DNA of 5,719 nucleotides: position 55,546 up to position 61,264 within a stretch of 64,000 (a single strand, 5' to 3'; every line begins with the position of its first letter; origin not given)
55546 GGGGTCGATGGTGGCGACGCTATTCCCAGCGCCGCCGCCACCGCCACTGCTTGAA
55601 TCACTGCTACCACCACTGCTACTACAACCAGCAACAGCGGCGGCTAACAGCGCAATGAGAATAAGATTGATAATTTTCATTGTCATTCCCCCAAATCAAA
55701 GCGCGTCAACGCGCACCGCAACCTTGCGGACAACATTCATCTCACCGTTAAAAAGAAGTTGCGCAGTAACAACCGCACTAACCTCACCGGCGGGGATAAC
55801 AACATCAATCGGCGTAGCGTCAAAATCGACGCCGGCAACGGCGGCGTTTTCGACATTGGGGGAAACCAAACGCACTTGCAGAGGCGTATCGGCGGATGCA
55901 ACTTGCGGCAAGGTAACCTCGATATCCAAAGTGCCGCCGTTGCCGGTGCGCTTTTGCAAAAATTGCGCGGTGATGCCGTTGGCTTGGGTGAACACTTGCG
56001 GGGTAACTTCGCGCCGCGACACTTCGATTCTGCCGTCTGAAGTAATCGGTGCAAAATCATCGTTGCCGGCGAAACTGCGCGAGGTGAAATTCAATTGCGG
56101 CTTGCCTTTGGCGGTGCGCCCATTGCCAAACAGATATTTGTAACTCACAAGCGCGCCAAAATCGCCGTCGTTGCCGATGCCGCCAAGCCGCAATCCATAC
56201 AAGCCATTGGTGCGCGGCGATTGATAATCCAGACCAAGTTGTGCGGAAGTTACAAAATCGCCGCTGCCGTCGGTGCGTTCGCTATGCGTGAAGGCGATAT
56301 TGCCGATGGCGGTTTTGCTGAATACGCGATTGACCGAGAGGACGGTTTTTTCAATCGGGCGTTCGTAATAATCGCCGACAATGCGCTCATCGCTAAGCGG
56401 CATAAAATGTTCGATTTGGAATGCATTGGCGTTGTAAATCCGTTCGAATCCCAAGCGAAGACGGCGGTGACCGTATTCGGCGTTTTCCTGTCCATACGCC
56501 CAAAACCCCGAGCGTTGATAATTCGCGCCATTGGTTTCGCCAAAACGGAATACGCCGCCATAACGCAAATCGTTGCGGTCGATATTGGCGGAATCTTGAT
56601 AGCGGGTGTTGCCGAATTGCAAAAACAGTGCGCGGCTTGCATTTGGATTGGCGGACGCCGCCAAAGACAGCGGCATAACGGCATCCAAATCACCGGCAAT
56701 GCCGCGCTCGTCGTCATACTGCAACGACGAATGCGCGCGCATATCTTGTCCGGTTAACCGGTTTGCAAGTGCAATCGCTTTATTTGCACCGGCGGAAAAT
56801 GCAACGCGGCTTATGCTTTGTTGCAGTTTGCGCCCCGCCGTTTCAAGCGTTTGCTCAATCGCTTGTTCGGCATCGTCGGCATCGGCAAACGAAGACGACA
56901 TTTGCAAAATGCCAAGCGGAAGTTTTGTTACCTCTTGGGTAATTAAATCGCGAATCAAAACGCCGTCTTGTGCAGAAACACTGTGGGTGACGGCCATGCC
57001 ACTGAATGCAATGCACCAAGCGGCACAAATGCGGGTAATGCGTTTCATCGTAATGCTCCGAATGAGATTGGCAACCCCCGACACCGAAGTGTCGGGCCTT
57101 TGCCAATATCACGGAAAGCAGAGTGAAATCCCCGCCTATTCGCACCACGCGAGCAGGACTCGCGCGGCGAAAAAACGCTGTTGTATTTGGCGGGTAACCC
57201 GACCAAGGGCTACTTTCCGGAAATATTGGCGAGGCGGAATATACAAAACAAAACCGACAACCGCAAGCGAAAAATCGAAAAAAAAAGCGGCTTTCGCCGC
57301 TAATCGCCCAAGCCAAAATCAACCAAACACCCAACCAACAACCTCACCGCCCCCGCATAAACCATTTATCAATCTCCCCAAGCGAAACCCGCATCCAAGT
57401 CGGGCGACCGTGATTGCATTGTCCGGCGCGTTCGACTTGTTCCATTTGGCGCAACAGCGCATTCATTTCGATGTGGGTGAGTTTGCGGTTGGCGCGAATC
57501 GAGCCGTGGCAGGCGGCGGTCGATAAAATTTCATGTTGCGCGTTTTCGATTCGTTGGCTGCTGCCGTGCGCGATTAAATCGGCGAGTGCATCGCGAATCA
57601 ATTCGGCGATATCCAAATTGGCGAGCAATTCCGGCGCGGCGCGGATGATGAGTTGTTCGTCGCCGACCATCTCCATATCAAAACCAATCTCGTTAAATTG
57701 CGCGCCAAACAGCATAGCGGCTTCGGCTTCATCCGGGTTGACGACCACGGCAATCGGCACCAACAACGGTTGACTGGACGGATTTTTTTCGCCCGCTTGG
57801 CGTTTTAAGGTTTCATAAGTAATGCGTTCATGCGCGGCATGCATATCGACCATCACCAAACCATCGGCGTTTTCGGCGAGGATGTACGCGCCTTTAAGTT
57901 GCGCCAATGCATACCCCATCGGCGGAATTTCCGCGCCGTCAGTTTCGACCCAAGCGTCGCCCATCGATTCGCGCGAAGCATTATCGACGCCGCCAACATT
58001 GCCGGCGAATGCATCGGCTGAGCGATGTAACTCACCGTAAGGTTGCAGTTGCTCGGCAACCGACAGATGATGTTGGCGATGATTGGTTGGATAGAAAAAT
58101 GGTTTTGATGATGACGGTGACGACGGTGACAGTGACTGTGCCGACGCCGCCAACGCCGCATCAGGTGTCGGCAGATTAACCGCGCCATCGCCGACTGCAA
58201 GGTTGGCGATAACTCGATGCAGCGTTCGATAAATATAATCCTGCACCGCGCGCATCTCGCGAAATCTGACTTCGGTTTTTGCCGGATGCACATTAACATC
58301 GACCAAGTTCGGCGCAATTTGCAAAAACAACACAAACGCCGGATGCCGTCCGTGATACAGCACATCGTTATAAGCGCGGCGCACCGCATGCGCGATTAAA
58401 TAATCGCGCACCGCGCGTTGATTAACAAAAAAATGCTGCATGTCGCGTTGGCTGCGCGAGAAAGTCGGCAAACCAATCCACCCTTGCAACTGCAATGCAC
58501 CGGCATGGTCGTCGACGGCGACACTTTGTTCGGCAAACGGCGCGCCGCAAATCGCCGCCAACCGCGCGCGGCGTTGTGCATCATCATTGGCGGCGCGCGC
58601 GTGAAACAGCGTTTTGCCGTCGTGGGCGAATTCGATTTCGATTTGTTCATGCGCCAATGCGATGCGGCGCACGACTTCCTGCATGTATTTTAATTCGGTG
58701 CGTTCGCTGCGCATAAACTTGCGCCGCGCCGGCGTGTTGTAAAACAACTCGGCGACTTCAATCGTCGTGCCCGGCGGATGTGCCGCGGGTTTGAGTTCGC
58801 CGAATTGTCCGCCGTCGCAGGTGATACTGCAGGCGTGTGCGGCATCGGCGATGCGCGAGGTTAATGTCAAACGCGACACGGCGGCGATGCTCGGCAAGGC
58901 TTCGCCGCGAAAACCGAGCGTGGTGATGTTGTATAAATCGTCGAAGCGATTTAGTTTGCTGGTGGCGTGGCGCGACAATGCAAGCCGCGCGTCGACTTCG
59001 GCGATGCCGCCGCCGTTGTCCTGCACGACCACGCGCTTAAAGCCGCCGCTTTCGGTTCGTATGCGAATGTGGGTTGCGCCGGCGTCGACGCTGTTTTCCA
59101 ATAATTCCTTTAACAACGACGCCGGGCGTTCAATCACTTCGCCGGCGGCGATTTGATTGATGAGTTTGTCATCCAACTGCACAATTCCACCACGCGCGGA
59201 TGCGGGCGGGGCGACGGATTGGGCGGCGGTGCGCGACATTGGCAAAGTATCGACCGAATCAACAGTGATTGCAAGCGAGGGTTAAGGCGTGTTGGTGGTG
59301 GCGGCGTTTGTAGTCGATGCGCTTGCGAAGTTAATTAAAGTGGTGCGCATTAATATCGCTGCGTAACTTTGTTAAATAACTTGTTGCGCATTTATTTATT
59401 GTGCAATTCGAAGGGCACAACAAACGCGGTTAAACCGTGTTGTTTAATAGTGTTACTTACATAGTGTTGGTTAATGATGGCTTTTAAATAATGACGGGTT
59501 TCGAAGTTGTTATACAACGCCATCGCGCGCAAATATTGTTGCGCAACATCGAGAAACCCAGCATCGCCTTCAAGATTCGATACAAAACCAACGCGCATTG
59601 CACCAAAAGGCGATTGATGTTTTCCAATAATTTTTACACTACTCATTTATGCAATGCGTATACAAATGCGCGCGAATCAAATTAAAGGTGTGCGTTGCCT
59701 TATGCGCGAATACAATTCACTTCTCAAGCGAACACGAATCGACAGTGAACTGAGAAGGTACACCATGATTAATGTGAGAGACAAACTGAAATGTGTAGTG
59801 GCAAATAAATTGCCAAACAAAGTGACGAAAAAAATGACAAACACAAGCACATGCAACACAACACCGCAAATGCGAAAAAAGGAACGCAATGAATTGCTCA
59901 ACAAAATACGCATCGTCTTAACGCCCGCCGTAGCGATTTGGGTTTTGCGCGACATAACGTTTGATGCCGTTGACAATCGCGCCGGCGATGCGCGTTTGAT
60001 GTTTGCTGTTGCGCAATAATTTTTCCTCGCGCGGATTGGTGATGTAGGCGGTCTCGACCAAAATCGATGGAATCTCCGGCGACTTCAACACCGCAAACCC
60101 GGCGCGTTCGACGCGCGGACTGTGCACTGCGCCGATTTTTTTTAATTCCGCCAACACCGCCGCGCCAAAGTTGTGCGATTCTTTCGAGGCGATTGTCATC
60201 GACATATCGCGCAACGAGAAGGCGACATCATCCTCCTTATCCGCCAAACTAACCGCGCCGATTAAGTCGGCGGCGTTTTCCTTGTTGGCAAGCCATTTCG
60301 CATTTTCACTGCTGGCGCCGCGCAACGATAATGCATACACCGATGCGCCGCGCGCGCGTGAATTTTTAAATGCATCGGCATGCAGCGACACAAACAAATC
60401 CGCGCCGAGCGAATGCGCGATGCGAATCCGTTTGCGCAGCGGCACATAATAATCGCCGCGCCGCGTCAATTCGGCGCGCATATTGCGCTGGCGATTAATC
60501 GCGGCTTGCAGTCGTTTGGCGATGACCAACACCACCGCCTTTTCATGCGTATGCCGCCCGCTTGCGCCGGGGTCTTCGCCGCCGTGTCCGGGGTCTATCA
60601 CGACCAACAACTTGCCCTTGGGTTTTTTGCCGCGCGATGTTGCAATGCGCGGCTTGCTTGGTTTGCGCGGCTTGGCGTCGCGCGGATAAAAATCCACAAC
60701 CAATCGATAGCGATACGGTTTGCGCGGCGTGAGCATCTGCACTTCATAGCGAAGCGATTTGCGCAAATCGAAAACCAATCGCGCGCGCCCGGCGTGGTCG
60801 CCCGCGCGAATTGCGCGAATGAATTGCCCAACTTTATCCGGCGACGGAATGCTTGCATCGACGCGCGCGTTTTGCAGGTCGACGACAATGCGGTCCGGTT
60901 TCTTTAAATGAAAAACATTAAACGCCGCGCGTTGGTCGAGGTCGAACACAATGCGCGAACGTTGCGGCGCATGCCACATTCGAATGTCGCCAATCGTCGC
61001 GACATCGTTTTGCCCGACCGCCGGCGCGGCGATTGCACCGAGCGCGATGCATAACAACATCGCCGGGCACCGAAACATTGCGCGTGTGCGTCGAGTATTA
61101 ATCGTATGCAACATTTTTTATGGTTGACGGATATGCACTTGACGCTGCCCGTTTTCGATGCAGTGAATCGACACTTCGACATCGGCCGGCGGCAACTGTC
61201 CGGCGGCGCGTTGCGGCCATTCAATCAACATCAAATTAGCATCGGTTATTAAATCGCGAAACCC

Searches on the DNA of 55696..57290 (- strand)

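Call 8: search_rna_families(source=window, start=57000, end=57290, threshold=evalue, max_evalue=10, show_alignments=2)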
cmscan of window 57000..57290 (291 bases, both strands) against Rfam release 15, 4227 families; matches with E-value up to 10: 2.
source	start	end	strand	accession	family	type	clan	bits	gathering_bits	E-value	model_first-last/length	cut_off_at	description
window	57186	57213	-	RF02803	PyrR205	Gene; snRNA; snoRNA; HACA-box;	-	11.2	35.6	8.8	1-61/61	no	Pyrobaculum sRNA 205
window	57121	57142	-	RF02975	DUF3800-XI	Gene; sRNA;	-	9.8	37.8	9.7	1-48/48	no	DUF3800-XI RNA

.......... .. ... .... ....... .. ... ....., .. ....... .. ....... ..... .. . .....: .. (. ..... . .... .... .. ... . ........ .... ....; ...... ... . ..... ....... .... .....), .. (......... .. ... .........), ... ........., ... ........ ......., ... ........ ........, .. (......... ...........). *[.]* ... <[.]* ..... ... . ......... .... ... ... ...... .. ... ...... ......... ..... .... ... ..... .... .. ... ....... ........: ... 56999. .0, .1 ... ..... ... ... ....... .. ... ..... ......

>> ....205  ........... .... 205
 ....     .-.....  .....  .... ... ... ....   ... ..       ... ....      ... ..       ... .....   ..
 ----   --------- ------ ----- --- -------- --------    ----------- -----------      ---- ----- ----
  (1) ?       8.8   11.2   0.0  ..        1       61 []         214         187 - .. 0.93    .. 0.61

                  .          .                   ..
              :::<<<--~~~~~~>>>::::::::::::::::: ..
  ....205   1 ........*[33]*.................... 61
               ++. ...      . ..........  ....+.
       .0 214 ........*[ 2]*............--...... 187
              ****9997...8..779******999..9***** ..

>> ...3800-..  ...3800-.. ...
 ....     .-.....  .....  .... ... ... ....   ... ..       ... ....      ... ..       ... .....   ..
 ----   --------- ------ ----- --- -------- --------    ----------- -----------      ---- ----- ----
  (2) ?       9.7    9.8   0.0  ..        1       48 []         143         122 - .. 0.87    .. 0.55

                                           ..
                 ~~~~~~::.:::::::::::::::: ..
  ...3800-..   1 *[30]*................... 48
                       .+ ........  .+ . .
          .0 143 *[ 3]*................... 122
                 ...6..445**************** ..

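Call 74: search_dna_similar(query=window:57046-57260:-, collection=plasmids, mode=distant, max_evalue=0.01, max_rows=10)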
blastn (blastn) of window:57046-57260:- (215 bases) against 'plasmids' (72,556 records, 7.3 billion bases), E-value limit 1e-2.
No match.

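Call 107: search_rna_families(source=L098, start=9760, end=10030, threshold=evalue, max_evalue=10)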
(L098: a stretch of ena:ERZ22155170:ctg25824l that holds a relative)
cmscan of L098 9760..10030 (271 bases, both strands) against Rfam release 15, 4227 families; matches with E-value up to 10: 0.
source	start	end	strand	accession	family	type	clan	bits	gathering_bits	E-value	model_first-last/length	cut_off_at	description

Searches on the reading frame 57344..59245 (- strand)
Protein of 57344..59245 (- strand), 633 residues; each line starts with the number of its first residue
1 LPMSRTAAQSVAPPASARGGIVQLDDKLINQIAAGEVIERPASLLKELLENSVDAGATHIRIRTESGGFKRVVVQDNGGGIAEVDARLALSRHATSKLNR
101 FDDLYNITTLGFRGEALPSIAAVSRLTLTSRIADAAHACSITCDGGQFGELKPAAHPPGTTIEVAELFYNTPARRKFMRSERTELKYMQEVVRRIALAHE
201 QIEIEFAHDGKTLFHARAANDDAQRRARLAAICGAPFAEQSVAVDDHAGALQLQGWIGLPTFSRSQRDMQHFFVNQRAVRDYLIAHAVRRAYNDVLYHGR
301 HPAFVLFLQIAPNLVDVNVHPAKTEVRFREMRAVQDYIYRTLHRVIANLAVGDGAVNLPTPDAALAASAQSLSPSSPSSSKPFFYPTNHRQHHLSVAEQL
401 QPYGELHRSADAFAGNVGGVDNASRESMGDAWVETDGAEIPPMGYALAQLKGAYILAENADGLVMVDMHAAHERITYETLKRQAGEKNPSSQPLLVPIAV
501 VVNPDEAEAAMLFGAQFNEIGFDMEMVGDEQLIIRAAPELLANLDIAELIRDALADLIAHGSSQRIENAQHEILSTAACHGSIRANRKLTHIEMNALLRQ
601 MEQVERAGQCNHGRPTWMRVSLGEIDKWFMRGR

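Call 25: find_related_loci(query=window:57344-59245:-, collection=genome_contigs, flank=10000)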
Query window:57344-59245:- (633 aa) in genome_contigs; peptide patterns used: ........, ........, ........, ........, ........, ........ (x = any residue, [..] = any of these).
126 stretches matched a pattern; 73 encode a relative of the query (tblastn E <= 1e-3); 72 distinct loci.
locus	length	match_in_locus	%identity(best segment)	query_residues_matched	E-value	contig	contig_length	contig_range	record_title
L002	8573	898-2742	64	18-633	0e+0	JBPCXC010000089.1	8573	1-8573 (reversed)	MAG: bacterium isolate MAG_seacave_122 S1Ck127_11285973, whole genome shotgun sequence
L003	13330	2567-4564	58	2-633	0e+0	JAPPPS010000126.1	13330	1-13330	MAG: Gammaproteobacteria bacterium isolate STY2_bin_1 NODE_579_length_13330_cov_69.1788, whole genome shotgun sequence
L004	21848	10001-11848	60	13-633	0e+0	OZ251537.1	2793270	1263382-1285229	MAG: Candidatus Poriferihabitaceae bacterium isolate 4a277d06-e83e-453a-90c9-1e0c52933546 genome assembly, chromosome: 1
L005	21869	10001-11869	57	16-633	0e+0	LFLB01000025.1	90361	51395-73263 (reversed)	MAG: Candidatus Spongiihabitans thiooxidans isolate LS_SOB contig36449, whole genome shotgun sequence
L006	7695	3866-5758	57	18-633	0e+0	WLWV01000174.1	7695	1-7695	MAG: Gammaproteobacteria bacterium isolate MH-Pat-SR_metabat2_5 NODE_9474_length_7695_cov_12.070560, whole genome shotgu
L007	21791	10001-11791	57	21-633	0e+0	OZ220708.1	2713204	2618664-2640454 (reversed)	MAG: Arenicellales bacterium isolate a09e4232-3a37-4cba-b47e-813f1f4ff435 genome assembly, chromosome: 1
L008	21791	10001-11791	58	21-633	0e+0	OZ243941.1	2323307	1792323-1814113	MAG: Candidatus Poriferihabitaceae bacterium isolate 39e65027-350b-404d-9bbf-9fbc4c2fdd17 genome assembly, chromosome: 1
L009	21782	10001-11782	57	21-633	0e+0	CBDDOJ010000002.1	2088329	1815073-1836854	MAG: Arenicellales bacterium isolate a9d0d3a5-81af-420e-bf60-509b1b1d7e24 genome assembly, contig: contig_2, whole genom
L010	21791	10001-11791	57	21-633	0e+0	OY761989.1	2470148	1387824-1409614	MAG: Arenicellales bacterium isolate bc206049-28f6-43b1-86d3-b9ef42dd2f61 genome assembly, chromosome: 1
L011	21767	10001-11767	57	21-633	0e+0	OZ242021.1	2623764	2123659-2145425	MAG: Candidatus Poriferihabitaceae bacterium isolate e56f8b2d-4987-460d-82d7-cbe91582fe2f genome assembly, chromosome: 1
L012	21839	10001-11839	53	15-633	0e+0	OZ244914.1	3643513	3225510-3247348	MAG: Candidatus Poriferihabitaceae bacterium isolate 8e9395de-477f-4dba-9d53-b46ec0a52cc6 genome assembly, chromosome: 1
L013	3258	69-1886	51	24-633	0e+0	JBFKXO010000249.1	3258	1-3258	MAG: Litorivivens sp. isolate Mix_sand24.2022.10.G.35 k141_3121531_length_3258_cov_9.0000, whole genome shotgun sequence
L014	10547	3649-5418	52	21-633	0e+0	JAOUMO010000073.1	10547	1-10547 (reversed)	MAG: Gammaproteobacteria bacterium isolate 8_1_July_SF_Bin40 8_1_July_SF_Bin40_scaffold_2675_c1, whole genome shotgun se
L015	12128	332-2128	50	24-633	0e+0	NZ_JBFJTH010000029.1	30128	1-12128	MAG: Litorivivens sp. isolate Mix_sand19.2022.05.D.11 k141_832046_length_30128_cov_14.0076, whole genome shotgun sequenc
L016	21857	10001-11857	49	21-633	0e+0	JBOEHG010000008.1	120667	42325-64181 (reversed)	MAG: Cellvibrionaceae bacterium isolate PBSgam10 PBS13d_contig_390, whole genome shotgun sequence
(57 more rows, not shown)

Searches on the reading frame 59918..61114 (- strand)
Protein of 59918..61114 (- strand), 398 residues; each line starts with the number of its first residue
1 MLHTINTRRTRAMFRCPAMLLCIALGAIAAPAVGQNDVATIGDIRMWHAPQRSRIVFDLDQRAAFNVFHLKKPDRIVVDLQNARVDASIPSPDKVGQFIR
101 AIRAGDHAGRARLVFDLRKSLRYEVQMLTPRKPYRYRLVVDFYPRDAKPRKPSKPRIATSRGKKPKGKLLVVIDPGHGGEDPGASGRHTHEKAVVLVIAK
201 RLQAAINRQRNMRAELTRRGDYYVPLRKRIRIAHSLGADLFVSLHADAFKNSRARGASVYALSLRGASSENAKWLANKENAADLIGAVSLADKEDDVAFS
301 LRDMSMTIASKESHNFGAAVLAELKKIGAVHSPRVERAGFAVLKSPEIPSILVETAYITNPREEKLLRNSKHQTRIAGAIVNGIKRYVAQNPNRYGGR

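Call 67: search_protein_families(library=pfam, proteins=[window:59918-61114:-], max_evalue=0.001)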
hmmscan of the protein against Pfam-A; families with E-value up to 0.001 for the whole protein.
window:59918-61114:- (398 aa): 3 families
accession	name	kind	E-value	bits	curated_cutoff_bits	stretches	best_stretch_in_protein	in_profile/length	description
PF01520.23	Amidase_3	-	1.8e-46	158.8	27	1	171-385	1-173/174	N-acetylmuramoyl-L-alanine amidase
PF11741.13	AMIN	-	4.2e-14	52.9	20.5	1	43-139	1-98/101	AMIN domain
PF24837.1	AMIN-like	-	1.2e-06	29.1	27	0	52-81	99-128/129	AMIN-like domain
